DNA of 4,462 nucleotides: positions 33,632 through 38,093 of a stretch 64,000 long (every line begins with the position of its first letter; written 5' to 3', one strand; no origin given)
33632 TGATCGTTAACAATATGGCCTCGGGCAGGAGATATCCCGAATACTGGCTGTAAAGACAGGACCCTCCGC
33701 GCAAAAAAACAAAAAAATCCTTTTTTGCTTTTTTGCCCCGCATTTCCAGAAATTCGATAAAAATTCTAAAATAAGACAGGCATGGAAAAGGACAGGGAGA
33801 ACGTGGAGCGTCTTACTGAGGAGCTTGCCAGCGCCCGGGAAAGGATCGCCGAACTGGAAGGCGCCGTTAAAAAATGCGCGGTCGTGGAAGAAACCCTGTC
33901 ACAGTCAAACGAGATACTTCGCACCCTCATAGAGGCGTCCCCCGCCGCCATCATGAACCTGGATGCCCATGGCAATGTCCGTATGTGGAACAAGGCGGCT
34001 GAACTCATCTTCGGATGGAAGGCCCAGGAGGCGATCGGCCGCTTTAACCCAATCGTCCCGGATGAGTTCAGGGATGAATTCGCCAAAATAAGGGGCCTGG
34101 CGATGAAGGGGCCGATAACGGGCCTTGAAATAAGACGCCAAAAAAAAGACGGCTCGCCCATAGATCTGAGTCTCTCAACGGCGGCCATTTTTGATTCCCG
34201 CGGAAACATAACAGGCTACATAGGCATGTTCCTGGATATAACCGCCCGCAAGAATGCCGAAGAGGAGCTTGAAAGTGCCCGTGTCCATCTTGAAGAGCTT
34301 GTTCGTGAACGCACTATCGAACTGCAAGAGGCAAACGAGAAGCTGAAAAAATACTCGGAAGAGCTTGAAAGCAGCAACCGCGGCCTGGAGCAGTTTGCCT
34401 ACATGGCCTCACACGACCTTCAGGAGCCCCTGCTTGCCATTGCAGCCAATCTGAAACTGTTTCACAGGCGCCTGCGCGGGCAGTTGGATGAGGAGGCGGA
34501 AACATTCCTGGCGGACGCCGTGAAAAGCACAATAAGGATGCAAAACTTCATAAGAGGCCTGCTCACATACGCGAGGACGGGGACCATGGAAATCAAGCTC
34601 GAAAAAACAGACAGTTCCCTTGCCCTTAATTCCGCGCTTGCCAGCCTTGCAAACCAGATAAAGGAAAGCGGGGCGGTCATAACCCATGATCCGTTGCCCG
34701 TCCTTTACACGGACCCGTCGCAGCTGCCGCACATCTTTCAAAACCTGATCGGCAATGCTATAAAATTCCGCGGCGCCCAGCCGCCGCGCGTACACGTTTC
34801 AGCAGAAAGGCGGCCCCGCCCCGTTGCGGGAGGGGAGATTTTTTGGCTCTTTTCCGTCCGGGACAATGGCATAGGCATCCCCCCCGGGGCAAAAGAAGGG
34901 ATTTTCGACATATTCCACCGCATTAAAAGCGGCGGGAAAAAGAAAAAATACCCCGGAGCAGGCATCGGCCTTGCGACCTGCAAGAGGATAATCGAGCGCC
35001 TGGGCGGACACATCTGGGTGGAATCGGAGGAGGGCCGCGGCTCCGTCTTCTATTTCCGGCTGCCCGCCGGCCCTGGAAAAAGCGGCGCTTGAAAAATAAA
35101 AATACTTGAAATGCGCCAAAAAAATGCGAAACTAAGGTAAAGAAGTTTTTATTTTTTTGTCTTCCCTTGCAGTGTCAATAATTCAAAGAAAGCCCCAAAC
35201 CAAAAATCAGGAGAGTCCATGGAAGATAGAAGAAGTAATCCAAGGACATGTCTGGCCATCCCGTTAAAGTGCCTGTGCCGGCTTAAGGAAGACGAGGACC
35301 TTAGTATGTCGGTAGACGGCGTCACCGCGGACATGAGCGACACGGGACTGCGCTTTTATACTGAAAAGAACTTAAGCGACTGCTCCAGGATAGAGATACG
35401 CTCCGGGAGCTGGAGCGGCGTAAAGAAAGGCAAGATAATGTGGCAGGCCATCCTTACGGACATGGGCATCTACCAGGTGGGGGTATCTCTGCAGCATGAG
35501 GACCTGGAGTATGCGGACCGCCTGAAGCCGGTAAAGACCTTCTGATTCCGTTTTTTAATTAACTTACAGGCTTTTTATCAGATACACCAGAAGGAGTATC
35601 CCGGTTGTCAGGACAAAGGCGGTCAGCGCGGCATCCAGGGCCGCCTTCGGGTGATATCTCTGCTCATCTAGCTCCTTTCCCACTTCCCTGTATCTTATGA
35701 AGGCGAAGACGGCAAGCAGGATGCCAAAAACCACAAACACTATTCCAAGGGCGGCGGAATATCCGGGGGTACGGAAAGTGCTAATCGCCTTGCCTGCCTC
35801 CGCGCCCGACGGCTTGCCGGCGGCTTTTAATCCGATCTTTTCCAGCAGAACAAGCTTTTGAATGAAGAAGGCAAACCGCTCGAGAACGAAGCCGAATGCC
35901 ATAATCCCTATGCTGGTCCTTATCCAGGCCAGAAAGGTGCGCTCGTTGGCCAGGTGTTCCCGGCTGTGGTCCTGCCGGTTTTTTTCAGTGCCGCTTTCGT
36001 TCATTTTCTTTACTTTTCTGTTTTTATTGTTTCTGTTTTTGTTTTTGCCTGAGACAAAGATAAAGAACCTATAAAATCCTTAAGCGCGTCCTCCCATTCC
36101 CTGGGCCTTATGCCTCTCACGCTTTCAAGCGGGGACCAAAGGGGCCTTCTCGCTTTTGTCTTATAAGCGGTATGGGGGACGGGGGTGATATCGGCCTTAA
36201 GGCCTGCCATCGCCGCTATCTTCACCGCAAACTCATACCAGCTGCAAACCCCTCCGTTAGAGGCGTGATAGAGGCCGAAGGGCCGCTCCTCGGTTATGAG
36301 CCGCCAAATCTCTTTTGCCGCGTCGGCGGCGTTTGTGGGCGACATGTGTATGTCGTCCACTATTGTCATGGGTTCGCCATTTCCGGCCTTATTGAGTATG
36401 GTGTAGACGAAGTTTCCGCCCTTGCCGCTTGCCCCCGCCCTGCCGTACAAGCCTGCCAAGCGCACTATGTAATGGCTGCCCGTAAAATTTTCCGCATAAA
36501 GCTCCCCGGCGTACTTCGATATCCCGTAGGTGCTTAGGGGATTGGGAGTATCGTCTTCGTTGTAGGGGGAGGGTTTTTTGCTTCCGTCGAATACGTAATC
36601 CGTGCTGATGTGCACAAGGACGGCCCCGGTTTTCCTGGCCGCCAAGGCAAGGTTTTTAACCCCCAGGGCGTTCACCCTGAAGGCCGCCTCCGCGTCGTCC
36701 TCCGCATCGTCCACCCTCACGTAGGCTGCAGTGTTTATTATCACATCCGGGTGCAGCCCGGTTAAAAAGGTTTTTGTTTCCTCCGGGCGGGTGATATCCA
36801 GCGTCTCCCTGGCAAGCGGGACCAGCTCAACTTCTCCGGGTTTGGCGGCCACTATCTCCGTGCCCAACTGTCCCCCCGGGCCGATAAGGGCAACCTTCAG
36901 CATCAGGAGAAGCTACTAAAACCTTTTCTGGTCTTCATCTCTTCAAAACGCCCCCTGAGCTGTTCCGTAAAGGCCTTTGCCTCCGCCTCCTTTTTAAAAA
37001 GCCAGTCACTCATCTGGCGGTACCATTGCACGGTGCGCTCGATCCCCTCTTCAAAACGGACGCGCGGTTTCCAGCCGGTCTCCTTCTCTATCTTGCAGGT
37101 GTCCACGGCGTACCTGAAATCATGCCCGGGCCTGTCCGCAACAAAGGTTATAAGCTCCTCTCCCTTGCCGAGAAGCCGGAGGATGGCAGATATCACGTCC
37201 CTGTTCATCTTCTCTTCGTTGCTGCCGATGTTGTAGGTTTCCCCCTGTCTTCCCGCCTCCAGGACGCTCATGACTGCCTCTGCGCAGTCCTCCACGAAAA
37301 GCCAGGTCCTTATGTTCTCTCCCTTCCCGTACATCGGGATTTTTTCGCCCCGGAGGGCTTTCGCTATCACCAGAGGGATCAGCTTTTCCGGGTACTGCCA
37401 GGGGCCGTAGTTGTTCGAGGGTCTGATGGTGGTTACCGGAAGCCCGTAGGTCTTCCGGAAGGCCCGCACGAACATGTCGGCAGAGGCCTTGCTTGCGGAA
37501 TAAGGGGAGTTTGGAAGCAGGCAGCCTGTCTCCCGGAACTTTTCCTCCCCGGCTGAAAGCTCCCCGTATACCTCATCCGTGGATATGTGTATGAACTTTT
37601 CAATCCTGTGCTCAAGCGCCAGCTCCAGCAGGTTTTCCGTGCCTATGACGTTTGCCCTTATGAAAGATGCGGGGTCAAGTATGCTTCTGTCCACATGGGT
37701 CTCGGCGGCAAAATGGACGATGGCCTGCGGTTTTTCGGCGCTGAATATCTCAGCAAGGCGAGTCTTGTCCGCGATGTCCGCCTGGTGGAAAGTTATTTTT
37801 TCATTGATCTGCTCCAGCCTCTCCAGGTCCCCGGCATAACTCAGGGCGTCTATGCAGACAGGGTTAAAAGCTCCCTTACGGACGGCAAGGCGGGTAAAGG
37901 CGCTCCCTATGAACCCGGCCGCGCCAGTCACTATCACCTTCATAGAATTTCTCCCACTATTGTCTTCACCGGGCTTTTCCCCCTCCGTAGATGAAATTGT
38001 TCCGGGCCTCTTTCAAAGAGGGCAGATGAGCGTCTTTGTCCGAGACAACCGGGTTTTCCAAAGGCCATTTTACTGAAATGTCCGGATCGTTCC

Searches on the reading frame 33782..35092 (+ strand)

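Call 50: search_protein_families(library=pfam, proteins=[window:33782-35092:+], max_evalue=0.0001)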
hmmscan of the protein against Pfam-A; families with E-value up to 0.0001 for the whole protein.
window:33782-35092:+ (436 aa): 7 families
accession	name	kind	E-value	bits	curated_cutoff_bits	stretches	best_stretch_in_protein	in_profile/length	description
PF02518.31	HATPase_c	-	2.5e-26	92.7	26.4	1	311-429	2-109/111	Histidine kinase-, DNA gyrase B-, and HSP90-like ATPase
PF00989.32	PAS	-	3.3e-15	56.5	22.6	1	46-153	3-113/113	PAS fold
PF08448.16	PAS_4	-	1.3e-12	48.3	23.1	1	51-157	2-109/110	PAS fold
PF00512.31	HisKA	-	2.3e-08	34.4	26.9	1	203-266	3-63/66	His Kinase A (phospho-acceptor) domain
PF13426.13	PAS_9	-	1.2e-07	32.4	27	1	57-155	4-103/103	PAS domain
PF13188.13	PAS_8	-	2e-07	31.1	21.8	1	44-99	1-57/65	PAS domain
PF08447.18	PAS_3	-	1.3e-05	25.8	25.6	0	68-148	3-87/89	PAS fold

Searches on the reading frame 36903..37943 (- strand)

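Call 50: search_protein_families(library=pfam, proteins=[window:36903-37943:-], max_evalue=0.0001)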
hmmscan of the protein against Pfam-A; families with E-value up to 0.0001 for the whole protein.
window:36903-37943:- (346 aa): 8 families
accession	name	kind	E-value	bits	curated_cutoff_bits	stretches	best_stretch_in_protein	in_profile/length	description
PF16363.11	GDP_Man_Dehyd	-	4.8e-77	260.1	27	1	4-304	1-332/332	GDP-mannose 4,6 dehydratase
PF01370.27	Epimerase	-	5.8e-68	229.3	20.9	1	3-240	1-240/240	NAD dependent epimerase/dehydratase family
PF04321.23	RmlD_sub_bind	-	5.3e-21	75.4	27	1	1-262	1-235/287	RmlD substrate binding domain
PF01073.25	3Beta_HSD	-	8.5e-21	74.6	22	1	4-224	1-225/280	3-beta hydroxysteroid dehydrogenase/isomerase family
PF02719.21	Polysacc_synt_2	-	1.5e-20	74.1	20.2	1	3-273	1-266/293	Polysaccharide biosynthesis protein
PF07993.18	NAD_binding_4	-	5.3e-16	59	20.1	1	45-177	58-206/258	Male sterility protein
PF13460.12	NAD_binding_10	-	6.6e-07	29.8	27.2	1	7-176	1-144/184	NAD(P)H-binding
PF00106.31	adh_short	-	3.2e-06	27.2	26.6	0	3-68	3-69/195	short chain dehydrogenase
